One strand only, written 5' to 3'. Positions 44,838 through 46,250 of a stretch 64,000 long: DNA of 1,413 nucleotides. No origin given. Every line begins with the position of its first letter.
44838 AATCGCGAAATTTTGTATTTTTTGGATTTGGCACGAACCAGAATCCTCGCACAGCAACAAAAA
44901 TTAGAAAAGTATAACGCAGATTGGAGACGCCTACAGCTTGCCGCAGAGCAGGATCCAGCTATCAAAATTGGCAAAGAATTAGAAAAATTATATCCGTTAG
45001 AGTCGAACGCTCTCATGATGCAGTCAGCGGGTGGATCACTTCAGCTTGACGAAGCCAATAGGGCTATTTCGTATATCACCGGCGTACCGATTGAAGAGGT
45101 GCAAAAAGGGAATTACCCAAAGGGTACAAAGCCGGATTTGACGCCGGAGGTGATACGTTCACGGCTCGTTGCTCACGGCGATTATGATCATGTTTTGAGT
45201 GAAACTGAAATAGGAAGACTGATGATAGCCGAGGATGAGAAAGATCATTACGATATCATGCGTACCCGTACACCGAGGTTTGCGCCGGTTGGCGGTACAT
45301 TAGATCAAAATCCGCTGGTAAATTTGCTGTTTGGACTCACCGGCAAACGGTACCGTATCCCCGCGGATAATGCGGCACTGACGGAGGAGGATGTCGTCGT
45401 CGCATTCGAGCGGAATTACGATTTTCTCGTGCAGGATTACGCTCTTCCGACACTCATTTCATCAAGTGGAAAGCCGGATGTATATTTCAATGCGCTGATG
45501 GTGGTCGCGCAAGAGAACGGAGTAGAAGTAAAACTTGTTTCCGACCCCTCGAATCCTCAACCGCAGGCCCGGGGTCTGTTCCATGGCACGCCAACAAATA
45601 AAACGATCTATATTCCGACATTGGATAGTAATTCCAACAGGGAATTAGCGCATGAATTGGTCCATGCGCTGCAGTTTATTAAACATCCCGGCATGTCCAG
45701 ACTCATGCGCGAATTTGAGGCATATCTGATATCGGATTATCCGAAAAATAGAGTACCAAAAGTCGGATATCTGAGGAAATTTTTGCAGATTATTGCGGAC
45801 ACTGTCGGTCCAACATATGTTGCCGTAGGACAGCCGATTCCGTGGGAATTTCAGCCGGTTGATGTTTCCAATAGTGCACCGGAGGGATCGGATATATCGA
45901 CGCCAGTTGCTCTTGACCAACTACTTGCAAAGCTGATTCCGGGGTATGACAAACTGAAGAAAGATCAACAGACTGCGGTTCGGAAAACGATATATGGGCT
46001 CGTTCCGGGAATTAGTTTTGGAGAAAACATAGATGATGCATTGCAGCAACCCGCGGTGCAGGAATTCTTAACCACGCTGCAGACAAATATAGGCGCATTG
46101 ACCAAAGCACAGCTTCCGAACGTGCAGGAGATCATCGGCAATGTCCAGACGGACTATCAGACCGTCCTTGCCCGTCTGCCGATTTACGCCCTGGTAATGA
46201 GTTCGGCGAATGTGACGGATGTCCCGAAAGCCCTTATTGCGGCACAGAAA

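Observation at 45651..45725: HExxH...E metallopeptidase-like module, copy 1 (DUF4157-like signature)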

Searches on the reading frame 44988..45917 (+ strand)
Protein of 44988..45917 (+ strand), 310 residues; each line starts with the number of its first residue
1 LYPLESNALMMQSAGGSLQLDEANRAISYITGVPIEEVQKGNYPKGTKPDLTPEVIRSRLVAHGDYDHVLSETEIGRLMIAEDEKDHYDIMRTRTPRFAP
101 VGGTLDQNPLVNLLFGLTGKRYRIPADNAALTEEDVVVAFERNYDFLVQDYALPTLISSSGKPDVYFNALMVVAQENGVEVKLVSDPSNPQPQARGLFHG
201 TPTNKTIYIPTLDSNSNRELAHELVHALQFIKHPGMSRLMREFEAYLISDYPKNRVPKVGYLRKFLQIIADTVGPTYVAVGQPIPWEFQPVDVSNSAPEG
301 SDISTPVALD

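Call 14: find_homologous_proteins(query=window:44988-45917:+, max_evalue=0.001)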
Query window:44988-45917:+: 879 candidates shared short words with the query, none scored E <= 0.001.

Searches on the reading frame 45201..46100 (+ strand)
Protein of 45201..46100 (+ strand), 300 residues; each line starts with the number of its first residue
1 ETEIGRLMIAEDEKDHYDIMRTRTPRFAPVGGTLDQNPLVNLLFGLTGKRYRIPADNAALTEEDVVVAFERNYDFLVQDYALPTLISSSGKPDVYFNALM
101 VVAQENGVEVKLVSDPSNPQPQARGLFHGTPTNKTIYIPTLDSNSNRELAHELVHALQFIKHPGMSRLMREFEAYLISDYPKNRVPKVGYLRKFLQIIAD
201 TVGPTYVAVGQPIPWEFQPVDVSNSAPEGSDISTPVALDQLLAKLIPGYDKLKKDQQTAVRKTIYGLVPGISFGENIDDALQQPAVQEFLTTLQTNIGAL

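Call 6: search_protein_families(library=pfam, proteins=[window:45201-46100:+], max_evalue=10)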
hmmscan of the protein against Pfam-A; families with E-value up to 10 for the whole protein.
window:45201-46100:+ (300 aa): 0 families

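Call 7: search_protein_families(library=ncbifam, proteins=[window:45201-46100:+], max_evalue=10)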
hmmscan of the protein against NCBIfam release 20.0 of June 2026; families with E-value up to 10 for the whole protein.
window:45201-46100:+ (300 aa): 2 families
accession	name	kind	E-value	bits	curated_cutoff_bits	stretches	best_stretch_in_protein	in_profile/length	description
NF038145.1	Hvo_1808_fam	equivalog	0.042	13.1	200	1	93-161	82-149/432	Hvo_1808 family surface protein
NF045524.1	MXAN_6640_HExxH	subfamily_domain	0.21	11.3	140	1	148-180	114-146/290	MXAN_6640 family putative metalloprotease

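Call 15: find_related_loci(query=window:45201-46100:+, collection=genome_contigs, flank=10000)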
Query window:45201-46100:+ (300 aa) in genome_contigs; peptide patterns used: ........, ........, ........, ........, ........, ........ (x = any residue, [..] = any of these).
91 stretches matched a pattern, but none encodes a relative of the query by tblastn (E <= 1e-3).

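Call 90: find_related_loci(query=window:45201-46100:+, collection=metagenome_contigs, flank=3000)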
Query window:45201-46100:+ (300 aa) in metagenome_contigs; peptide patterns used: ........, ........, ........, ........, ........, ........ (x = any residue, [..] = any of these).
145 stretches matched a pattern, but none encodes a relative of the query by tblastn (E <= 1e-3).
